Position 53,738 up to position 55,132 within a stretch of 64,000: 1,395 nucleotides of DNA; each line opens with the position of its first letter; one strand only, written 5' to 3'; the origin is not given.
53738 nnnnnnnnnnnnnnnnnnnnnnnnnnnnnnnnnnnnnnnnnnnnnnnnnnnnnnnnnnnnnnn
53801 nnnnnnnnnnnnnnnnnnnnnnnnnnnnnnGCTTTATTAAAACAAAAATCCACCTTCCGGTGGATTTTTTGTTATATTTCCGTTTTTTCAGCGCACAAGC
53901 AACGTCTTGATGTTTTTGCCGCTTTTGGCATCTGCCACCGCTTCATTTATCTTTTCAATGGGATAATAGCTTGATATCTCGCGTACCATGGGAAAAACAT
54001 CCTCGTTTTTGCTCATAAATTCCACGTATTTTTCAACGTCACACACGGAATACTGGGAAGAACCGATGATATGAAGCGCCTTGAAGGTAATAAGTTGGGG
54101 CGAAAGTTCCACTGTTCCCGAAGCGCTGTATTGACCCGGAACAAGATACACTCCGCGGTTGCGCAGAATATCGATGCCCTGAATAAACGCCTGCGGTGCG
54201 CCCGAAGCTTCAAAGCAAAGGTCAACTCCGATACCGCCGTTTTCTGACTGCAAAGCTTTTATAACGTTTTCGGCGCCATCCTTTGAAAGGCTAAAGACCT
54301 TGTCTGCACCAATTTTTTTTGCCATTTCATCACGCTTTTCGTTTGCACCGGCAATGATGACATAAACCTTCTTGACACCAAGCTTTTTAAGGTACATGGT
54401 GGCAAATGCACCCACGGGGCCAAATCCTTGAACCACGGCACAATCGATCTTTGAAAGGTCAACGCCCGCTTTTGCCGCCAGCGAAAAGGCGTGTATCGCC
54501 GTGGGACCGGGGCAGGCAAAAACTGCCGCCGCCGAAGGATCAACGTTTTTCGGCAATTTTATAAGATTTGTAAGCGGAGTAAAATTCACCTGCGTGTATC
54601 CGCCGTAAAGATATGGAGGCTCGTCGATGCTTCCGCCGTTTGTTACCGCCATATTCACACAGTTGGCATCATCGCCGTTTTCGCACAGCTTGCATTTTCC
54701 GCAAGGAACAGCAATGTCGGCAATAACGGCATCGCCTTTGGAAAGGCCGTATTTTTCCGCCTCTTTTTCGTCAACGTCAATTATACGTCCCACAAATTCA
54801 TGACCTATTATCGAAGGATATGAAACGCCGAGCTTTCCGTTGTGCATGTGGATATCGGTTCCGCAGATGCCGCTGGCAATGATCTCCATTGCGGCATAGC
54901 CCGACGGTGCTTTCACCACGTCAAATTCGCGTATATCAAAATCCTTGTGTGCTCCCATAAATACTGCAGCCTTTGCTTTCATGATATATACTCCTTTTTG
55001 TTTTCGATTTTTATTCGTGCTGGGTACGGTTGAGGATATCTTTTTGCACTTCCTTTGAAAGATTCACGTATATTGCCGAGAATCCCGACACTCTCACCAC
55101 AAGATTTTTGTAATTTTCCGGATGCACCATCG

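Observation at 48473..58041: Mirror-arranged locus with two short glycyl-radical enzymes, one activase, a GH28-like enzyme and a Zn-ADH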

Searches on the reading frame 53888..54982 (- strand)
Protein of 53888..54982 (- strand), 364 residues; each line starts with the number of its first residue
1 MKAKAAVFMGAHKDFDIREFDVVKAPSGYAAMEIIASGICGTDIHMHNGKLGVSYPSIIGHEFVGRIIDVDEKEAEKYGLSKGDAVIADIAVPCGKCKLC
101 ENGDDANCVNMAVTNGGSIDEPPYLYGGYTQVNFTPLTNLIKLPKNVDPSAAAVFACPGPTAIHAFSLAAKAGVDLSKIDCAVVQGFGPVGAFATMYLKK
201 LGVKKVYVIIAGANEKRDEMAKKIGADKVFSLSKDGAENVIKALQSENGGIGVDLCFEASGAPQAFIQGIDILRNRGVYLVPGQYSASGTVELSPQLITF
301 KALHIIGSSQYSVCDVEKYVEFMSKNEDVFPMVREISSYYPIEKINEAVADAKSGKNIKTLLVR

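Call 3: search_protein_families(library=pfam, proteins=[window:53888-54982:-])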
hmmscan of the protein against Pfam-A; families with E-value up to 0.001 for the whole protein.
window:53888-54982:- (364 aa): 3 families
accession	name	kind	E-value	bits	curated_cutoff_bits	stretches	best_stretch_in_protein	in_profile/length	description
PF00107.32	ADH_zinc_N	-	1.5e-19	70.7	31.8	1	189-324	1-128/129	Zinc-binding dehydrogenase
PF08240.17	ADH_N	-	5.8e-19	68.7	23.5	1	30-145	5-104/104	Alcohol dehydrogenase GroES-like domain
PF16912.11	Glu_dehyd_C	-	1.5e-09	38.1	34.9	1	180-361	32-208/211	Glucose dehydrogenase C-terminus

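Call 4: search_protein_families(library=ncbifam, proteins=[window:53888-54982:-])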
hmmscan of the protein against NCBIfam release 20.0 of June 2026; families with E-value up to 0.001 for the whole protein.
window:53888-54982:- (364 aa): 21 families
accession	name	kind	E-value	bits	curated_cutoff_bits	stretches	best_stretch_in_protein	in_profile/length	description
TIGR03366.1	HpnZ_proposed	hypoth_equivalog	2.3e-40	138.8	328.1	1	28-345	6-315/315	putative phosphonate catabolism associated alcohol dehydrogenase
TIGR00692.1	tdh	equivalog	3.6e-39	134.7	458.35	1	18-362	14-338/340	L-threonine 3-dehydrogenase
NF007375.0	PRK09880.1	equivalog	6.6e-37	127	469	1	9-354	10-332/344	L-idonate 5-dehydrogenase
NF003808.0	PRK05396.1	equivalog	8.5e-37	126.8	380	1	28-362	26-338/341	L-threonine 3-dehydrogenase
NF041097.1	keto_inos_dh_IolM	equivalog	1.6e-32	112.6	450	1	14-362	39-387/389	scyllo-inosose 3-dehydrogenase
NF006940.0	PRK09422.1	equivalog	1.6e-28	99.6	344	1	4-356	2-326/338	alcohol dehydrogenase AdhP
NF007489.0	PRK10083.1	equivalog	4.3e-27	95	376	1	12-324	9-297/339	Zn-dependent oxidoreductase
NF047908.1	AldhRedAhr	equivalog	1.7e-26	92.9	470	1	7-357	8-327/335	NADPH-dependent aldehyde reductase Ahr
TIGR03989.1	Rxyl_3153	subfamily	2.1e-26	93.1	440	1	2-362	1-368/370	NDMA-dependent alcohol dehydrogenase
NF010344.0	PRK13771.1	subfamily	2.9e-26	92.2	349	1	4-358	2-326/334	putative alcohol dehydrogenase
TIGR03451.1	mycoS_dep_FDH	equivalog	4.1e-26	91.6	512.9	1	24-360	23-354/358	S-(hydroxymethyl)mycothiol dehydrogenase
NF041172.1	AcrlCoa_red_Thmprot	equivalog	3.6e-23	82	500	1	4-363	2-332/334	acryloyl-CoA reductase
TIGR02818.1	adh_III_F_hyde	equivalog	5.1e-21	75.1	543.95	1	2-362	1-366/368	S-(hydroxymethyl)glutathione dehydrogenase/class III alcohol dehydrogenase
NF007642.0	PRK10309.1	equivalog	1.4e-18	67.2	550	1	32-278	30-255/347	galactitol-1-phosphate 5-dehydrogenase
TIGR03201.1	dearomat_had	equivalog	5.8e-18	65.1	338.65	1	18-357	14-341/349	6-hydroxycyclohex-1-ene-1-carbonyl-CoA dehydrogenase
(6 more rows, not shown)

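Call 51: search_solved_structures(query=window:53891-54982:-, max_evalue=1e-10, show_alignments=1)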
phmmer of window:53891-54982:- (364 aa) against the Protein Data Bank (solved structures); distinct sequences matched with E-value up to 1e-10: 136 (the best 60 are shown).
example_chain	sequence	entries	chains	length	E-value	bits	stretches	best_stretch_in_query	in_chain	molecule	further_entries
1vj0_A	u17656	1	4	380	1.8e-39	139.2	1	2-361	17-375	alcohol dehydrogenase, zinc-containing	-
2d8a_A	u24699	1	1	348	3.7e-29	105.3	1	16-320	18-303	Probable L-threonine 3-dehydrogenase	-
2dfv_A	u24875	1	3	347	4e-29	105.2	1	16-320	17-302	Probable L-threonine 3-dehydrogenase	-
3gfb_A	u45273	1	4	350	4.1e-25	92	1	16-321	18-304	L-threonine 3-dehydrogenase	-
6dkh_A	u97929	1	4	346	6e-25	91.4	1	31-350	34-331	L-idonate 5-dehydrogenase (NAD(P)(+))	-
1hso_A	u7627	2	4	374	3.2e-24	89.1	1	2-363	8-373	CLASS I ALCOHOL DEHYDROGENASE 1, ALPHA SUBUNIT | Alcohol dehydrogenase alpha chain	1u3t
6iqd_A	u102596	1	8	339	4.3e-23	85.3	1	4-356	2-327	Alcohol dehydrogenase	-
1hdz_A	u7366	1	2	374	5.8e-23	84.9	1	2-362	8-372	ALCOHOL DEHYDROGENASE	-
7y9p_A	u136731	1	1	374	1.3e-22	83.7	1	24-322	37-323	Xylitol dehydrogenase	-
5kia_A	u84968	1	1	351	1.9e-22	83.3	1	32-357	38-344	L-threonine 3-dehydrogenase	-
1deh_A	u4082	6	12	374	5.3e-22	81.8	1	2-362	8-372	HUMAN BETA1 ALCOHOL DEHYDROGENASE | ALCOHOL DEHYDROGENASE | CLASS I ALCOHOL DEHYDROGENASE 1, BETA SUBUNIT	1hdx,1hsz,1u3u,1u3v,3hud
1hdy_A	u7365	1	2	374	6.2e-22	81.5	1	2-362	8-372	ALCOHOL DEHYDROGENASE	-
1ht0_A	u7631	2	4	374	7e-22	81.4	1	2-362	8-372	CLASS I ALCOHOL DEHYDROGENASE 3, GAMMA SUBUNIT | Alcohol dehydrogenase gamma chain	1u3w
1d1t_A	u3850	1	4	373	7.8e-22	81.2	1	2-362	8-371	ALCOHOL DEHYDROGENASE CLASS IV SIGMA CHAIN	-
1agn_A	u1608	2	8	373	8e-22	81.2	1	2-362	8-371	HUMAN SIGMA ALCOHOL DEHYDROGENASE | ALCOHOL DEHYDROGENASE CLASS IV SIGMA CHAIN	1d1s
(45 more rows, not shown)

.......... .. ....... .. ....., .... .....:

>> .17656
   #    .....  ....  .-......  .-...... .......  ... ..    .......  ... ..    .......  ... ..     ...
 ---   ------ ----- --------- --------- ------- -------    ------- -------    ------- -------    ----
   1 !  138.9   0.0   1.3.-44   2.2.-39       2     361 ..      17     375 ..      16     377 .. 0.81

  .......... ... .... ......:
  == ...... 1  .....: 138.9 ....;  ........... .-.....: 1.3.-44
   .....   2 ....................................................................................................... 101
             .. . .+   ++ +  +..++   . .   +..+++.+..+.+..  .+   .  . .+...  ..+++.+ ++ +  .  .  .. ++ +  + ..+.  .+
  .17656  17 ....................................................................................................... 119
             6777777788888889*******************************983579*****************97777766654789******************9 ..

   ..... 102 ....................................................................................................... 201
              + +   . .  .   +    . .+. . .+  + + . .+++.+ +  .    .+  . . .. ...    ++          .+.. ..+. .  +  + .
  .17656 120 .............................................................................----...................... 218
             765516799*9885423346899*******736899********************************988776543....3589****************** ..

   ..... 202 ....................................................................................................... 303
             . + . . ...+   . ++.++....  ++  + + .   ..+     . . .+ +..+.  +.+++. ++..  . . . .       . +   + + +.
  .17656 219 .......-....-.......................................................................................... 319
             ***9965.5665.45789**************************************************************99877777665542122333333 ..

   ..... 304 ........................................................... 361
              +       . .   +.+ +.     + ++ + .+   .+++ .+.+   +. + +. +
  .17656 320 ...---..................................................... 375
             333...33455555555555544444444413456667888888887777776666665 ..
